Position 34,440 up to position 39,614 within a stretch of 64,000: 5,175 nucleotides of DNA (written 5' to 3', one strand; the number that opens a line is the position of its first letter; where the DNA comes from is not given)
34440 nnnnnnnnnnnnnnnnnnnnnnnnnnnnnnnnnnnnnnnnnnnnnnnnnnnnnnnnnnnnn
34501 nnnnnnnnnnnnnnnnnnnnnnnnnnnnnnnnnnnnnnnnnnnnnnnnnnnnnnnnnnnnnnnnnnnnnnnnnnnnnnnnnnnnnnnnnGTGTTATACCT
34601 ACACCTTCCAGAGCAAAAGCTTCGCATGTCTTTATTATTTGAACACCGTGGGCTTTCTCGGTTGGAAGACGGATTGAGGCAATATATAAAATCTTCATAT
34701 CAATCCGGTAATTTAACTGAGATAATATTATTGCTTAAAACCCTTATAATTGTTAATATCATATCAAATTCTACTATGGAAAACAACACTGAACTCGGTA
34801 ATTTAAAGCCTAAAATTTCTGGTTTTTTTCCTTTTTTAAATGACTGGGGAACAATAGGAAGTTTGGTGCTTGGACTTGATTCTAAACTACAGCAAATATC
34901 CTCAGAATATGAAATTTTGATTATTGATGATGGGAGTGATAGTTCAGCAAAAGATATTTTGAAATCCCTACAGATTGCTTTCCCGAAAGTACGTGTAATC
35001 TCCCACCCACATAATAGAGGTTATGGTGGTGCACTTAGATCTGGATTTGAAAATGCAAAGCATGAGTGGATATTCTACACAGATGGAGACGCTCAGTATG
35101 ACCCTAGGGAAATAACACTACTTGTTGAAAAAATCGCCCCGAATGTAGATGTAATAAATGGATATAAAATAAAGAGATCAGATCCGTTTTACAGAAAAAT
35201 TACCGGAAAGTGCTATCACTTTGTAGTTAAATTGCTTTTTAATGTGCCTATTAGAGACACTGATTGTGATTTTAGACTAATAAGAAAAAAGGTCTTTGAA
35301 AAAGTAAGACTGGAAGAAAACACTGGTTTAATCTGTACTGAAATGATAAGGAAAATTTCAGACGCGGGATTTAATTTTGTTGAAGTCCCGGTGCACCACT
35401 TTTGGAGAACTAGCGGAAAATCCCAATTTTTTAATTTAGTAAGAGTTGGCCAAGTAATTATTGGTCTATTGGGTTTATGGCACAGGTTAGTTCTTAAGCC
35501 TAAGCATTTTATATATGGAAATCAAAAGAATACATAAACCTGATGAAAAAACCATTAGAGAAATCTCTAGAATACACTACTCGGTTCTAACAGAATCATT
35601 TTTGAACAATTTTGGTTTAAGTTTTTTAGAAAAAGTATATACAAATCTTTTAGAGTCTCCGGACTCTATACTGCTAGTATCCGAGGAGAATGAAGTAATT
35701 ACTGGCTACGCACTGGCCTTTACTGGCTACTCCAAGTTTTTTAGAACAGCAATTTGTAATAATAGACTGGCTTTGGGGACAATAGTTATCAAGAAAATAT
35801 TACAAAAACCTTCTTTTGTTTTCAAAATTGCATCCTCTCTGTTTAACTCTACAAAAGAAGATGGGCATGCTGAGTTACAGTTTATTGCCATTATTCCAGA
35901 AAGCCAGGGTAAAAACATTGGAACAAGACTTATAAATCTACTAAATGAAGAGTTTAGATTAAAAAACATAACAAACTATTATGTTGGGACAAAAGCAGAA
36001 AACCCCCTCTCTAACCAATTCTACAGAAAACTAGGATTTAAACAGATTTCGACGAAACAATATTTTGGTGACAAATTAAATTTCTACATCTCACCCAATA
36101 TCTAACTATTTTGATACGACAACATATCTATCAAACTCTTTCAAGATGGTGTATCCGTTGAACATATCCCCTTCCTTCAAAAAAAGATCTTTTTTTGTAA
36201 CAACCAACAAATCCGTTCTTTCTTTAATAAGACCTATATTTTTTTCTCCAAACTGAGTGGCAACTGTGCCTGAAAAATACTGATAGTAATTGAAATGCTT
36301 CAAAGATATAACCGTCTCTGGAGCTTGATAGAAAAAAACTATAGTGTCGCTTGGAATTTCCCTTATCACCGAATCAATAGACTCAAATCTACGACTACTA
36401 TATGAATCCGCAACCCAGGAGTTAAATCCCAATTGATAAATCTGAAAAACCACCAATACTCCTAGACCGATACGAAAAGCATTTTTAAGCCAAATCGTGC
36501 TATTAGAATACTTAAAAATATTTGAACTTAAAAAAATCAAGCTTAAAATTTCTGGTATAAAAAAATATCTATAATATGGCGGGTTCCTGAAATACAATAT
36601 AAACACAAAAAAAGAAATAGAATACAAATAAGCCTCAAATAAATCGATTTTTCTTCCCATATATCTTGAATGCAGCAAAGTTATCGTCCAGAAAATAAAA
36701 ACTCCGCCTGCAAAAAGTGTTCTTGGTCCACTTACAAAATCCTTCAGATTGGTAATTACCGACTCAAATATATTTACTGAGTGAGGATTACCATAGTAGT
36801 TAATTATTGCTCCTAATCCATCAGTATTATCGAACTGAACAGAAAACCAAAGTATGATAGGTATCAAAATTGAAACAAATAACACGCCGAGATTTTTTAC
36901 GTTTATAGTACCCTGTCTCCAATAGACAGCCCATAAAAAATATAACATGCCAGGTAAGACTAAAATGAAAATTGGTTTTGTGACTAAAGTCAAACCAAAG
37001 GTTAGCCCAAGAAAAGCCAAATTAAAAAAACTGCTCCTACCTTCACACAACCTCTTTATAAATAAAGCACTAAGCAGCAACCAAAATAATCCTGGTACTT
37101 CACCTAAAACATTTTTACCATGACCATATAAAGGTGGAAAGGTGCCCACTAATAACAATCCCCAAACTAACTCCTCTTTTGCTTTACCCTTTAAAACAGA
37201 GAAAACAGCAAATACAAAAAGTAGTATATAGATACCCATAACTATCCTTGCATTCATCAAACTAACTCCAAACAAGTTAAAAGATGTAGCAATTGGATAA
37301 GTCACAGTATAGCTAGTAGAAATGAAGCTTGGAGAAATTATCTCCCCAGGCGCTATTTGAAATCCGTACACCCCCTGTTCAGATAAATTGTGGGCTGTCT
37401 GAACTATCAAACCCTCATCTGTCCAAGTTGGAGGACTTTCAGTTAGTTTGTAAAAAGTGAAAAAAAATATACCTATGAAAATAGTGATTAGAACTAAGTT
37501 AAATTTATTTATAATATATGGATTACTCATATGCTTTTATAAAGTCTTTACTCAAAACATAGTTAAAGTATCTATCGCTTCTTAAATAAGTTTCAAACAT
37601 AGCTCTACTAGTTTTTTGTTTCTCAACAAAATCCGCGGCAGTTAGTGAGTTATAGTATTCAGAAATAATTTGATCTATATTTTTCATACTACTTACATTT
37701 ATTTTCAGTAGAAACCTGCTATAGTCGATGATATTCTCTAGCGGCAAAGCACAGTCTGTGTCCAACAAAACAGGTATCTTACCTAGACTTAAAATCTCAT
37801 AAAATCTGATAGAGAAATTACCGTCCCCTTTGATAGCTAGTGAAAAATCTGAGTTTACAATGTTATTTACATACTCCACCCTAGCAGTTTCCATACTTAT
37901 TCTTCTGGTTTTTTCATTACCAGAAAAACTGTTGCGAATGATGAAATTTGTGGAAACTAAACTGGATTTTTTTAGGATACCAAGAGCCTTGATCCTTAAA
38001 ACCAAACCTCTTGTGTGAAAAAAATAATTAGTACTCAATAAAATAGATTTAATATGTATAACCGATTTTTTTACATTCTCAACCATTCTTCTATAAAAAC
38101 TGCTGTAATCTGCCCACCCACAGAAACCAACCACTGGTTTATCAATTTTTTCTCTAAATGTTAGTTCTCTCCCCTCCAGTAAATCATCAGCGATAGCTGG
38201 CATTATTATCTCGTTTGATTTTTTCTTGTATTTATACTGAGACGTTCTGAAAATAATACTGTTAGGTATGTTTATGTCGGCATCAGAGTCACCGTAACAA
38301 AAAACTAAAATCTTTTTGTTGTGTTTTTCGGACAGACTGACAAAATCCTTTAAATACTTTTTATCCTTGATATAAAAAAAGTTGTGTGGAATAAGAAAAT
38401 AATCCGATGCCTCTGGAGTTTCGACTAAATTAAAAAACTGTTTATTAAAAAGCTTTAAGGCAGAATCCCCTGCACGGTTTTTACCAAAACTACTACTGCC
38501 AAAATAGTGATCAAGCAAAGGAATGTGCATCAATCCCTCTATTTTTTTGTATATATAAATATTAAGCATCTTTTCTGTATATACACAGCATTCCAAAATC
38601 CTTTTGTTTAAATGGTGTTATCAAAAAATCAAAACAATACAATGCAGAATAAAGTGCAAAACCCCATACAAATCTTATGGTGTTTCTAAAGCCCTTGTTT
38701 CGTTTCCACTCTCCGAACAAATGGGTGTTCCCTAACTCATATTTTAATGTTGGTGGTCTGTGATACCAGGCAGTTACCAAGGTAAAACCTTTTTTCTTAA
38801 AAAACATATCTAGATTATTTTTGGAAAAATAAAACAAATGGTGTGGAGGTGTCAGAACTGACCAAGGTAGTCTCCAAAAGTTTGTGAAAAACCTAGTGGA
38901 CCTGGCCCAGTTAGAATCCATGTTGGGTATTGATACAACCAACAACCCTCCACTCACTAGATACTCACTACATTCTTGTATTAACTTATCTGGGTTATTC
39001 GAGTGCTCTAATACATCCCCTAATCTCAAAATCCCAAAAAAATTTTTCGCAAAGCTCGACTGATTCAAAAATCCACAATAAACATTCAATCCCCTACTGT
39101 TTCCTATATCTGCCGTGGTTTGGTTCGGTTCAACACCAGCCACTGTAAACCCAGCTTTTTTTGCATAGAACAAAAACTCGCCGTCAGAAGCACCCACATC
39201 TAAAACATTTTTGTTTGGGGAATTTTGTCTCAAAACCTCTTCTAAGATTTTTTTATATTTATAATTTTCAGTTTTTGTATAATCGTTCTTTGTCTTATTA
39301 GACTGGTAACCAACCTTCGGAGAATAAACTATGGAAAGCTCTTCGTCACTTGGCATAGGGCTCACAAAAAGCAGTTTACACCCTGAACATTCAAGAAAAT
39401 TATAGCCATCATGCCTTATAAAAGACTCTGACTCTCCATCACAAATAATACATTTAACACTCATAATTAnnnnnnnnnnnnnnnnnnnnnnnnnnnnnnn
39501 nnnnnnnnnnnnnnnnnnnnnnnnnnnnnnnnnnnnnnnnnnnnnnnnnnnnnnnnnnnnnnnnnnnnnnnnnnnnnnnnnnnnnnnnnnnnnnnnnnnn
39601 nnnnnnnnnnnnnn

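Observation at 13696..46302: A 33-kb co-oriented glycosylation supercluster with repeated GT2 synthase + GtrA + GT-C membrane transferase logic and five methyltransferases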

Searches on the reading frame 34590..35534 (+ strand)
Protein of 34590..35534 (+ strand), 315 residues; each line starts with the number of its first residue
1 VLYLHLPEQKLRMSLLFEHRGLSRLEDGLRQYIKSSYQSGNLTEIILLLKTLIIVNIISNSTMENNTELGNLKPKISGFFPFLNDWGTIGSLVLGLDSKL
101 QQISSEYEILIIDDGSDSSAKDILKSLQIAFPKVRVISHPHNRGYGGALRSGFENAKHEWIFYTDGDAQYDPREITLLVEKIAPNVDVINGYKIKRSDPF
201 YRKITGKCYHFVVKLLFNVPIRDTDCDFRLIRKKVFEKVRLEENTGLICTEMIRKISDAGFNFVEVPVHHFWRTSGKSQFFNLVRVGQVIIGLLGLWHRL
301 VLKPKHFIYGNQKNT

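Call 6: search_protein_families(library=pfam, proteins=[window:34590-35534:+], max_evalue=0.01)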
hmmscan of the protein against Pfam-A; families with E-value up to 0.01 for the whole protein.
window:34590-35534:+ (315 aa): 3 families
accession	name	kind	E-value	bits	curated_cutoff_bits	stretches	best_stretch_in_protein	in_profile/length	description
PF00535.33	Glycos_transf_2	-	8.6e-26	91.3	23.3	1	96-239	17-167/168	Glycosyl transferase family 2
PF13641.12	Glyco_tranf_2_3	-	0.00045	20.7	27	1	99-189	23-119/230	Glycosyltransferase like family 2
PF10111.15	Glyco_tranf_2_2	-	0.004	17.1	27.3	1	101-170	24-94/276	Glycosyltransferase like family 2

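Call 44: search_protein_families(library=ncbifam, proteins=[window:34776-35534:+], max_evalue=0.00001)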
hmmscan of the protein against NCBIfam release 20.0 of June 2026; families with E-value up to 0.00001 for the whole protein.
window:34776-35534:+ (253 aa): 11 families
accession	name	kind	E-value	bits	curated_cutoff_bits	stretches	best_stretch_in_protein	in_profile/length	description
NF047588.1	GlcsyltransPgfSStrep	equivalog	8.8e-19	67.8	500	1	13-181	2-172/308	glycosyltransferase PgfS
NF007986.1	PRK10714.1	equivalog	9.2e-19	67.6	529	1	13-224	7-215/316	undecaprenyl-phosphate 4-deoxy-4-formamido-L-arabinose transferase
NF041391.1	DPhHxTase_Halo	equivalog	1.2e-12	47.3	375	1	44-211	24-186/213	dolichyl-phosphate hexose transferase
TIGR03937.1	PgaC_IcaA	equivalog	2.1e-12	46.7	422.3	1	34-124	64-154/407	poly-beta-1,6-N-acetyl-D-glucosamine synthase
TIGR04182.1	glyco_TIGR04182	equivalog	4.5e-11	42.7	325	1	17-229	5-211/293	S-layer glycoprotein N-glycosyltransferase AglJ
NF058614.1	PPMAGASynPpgS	equivalog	9.4e-10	38.3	370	1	46-221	28-209/226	polyprenyl-phospho-N-acetylgalactosaminyl synthase PpgS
NF007482.0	PRK10073.1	equivalog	5.7e-09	35.4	423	1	34-118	25-108/334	glycosyltransferase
NF047683.1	TeichurnBiosyTuaG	equivalog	2.5e-07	30.6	400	1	11-112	5-103/252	teichuronic acid biosynthesis protein TuaG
NF041875.1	EPS_EpsD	equivalog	8.3e-07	28.7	370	1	39-111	24-95/325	exopolysaccharide biosynthesis glycosyltransferase EpsD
TIGR03965.1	mycofact_glyco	equivalog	9e-07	28.1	280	1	42-124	102-184/467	mycofactocin biosynthesis glycosyltransferase MftF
NF050050.1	ProtGlycPglI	equivalog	2.2e-06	27.3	500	1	34-145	21-134/306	GalNAc(5)-diNAcBac-PP-undecaprenol beta-1,3-glucosyltransferase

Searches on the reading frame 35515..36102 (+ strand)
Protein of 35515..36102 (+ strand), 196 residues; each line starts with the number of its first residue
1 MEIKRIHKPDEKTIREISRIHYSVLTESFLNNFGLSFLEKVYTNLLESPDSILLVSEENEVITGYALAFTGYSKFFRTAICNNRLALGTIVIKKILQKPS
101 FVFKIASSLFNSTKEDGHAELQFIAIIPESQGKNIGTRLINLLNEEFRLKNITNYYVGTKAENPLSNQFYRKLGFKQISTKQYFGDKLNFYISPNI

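Call 6: search_protein_families(library=pfam, proteins=[window:35515-36102:+], max_evalue=0.01)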
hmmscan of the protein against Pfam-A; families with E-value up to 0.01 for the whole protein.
window:35515-36102:+ (196 aa): 6 families
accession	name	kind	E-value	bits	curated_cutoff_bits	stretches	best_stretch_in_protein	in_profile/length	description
PF00583.31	Acetyltransf_1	-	6.9e-12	46.1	20.7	1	36-175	15-116/116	Acetyltransferase (GNAT) family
PF13508.13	Acetyltransf_7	-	4.3e-09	37.1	27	1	116-177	26-84/84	Acetyltransferase (GNAT) domain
PF13673.13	Acetyltransf_10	-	1.1e-08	35.6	23.6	1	116-184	51-116/128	Acetyltransferase (GNAT) domain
PF08445.16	FR47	-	0.00017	22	22.1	1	119-181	22-83/86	FR47-like protein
PF13420.13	Acetyltransf_4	-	0.0056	17.2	24.3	0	114-192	72-151/155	Acetyltransferase (GNAT) domain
PF13302.13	Acetyltransf_3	-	0.0074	17.4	25.4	1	103-176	65-138/138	Acetyltransferase (GNAT) domain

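Call 44: search_protein_families(library=ncbifam, proteins=[window:35515-36102:+], max_evalue=0.00001)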
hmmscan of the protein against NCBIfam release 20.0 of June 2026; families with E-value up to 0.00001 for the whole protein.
window:35515-36102:+ (196 aa): 2 families
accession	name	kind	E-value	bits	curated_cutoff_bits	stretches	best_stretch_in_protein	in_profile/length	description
TIGR01575.1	rimI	equivalog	4.4e-09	36.6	86.4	1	118-184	55-122/132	ribosomal protein S18-alanine N-acetyltransferase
NF007025.1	PRK09491.1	equivalog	9.7e-07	28.8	173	1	119-183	63-128/145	ribosomal protein S18-alanine N-acetyltransferase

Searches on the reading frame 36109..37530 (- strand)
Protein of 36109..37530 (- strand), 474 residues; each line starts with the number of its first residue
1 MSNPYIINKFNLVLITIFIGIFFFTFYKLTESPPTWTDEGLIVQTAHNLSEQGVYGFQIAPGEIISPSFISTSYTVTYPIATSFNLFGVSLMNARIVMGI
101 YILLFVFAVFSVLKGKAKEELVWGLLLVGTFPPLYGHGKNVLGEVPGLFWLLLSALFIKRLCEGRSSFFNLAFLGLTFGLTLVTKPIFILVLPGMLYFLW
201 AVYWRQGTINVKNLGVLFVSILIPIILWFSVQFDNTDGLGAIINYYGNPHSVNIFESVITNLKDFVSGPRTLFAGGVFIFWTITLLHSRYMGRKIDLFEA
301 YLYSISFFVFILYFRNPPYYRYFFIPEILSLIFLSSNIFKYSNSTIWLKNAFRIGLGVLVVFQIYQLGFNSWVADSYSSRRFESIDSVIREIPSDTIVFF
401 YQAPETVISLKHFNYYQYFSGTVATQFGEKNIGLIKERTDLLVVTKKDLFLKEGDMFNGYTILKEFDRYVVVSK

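Call 6: search_protein_families(library=pfam, proteins=[window:36109-37530:-], max_evalue=0.01)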
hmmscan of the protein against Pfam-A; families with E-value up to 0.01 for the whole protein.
window:36109-37530:- (474 aa): 1 family
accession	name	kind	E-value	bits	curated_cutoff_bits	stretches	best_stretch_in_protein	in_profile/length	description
PF13231.12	PMT_2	-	2e-05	25.3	26.1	1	76-228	6-160/160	Dolichyl-phosphate-mannose-protein mannosyltransferase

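Call 17: search_protein_families(library=ncbifam, proteins=[window:36109-37530:-], max_evalue=0.1)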
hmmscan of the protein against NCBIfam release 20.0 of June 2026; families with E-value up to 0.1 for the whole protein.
window:36109-37530:- (474 aa): 0 families

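Call 54: search_solved_structures(query=window:36109-37530:-, max_evalue=10)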
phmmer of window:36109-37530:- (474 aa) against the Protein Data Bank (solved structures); distinct sequences matched with E-value up to 10: 0.

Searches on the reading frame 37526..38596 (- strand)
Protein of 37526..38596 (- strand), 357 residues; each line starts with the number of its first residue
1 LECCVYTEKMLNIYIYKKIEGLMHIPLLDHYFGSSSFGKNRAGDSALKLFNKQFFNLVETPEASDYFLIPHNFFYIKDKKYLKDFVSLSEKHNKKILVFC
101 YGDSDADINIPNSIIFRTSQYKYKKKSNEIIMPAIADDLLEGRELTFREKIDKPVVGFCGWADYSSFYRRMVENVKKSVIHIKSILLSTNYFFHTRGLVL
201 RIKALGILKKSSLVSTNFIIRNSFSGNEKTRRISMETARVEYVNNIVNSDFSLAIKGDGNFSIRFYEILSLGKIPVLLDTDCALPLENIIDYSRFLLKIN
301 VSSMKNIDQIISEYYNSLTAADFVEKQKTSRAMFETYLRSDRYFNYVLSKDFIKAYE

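Call 6: search_protein_families(library=pfam, proteins=[window:37526-38596:-], max_evalue=0.01)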
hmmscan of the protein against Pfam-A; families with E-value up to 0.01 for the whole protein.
window:37526-38596:- (357 aa): 2 families
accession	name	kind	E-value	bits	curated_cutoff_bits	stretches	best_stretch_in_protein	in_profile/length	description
PF03016.20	Exostosin_GT47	-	1.8e-09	37.7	33.4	1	234-311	220-290/293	Exostosin GT47 domain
PF24785.1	RXYLT1_C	-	0.00069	19.5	27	1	227-280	55-108/187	RXYLT1 C-terminal domain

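Call 17: search_protein_families(library=ncbifam, proteins=[window:37526-38596:-], max_evalue=0.1)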
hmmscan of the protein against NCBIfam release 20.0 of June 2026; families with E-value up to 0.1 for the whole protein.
window:37526-38596:- (357 aa): 0 families

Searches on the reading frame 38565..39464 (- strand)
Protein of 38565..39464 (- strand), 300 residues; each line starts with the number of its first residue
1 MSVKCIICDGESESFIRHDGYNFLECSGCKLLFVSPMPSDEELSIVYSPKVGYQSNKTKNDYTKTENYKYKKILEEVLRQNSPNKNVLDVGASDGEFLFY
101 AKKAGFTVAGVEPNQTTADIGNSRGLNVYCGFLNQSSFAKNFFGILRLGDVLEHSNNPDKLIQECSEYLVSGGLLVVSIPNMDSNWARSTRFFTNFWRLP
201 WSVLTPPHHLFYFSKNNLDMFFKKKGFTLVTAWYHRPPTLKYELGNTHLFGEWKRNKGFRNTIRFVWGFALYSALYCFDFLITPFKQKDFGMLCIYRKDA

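Call 7: search_protein_families(library=pfam, proteins=[window:38565-39464:-], max_evalue=0.01)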
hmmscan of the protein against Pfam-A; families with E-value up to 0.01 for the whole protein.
window:38565-39464:- (300 aa): 6 families
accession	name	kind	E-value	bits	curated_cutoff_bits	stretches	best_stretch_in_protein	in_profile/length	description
PF13489.12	Methyltransf_23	-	3.8e-18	66.2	27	1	65-231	4-163/164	Methyltransferase domain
PF08241.18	Methyltransf_11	-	7.8e-09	36.5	21.2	1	88-177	1-95/95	Methyltransferase domain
PF07021.18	MetW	-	8.3e-06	26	21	1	76-184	6-114/193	Methionine biosynthesis protein MetW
PF13649.12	Methyltransf_25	-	5.4e-05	24.2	27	1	87-173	1-97/97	Methyltransferase domain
PF13847.12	Methyltransf_31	-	0.0027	17.9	27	0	135-184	68-117/145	Methyltransferase domain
PF08242.18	Methyltransf_12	-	0.0086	17.2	30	0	88-175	1-98/98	Methyltransferase domain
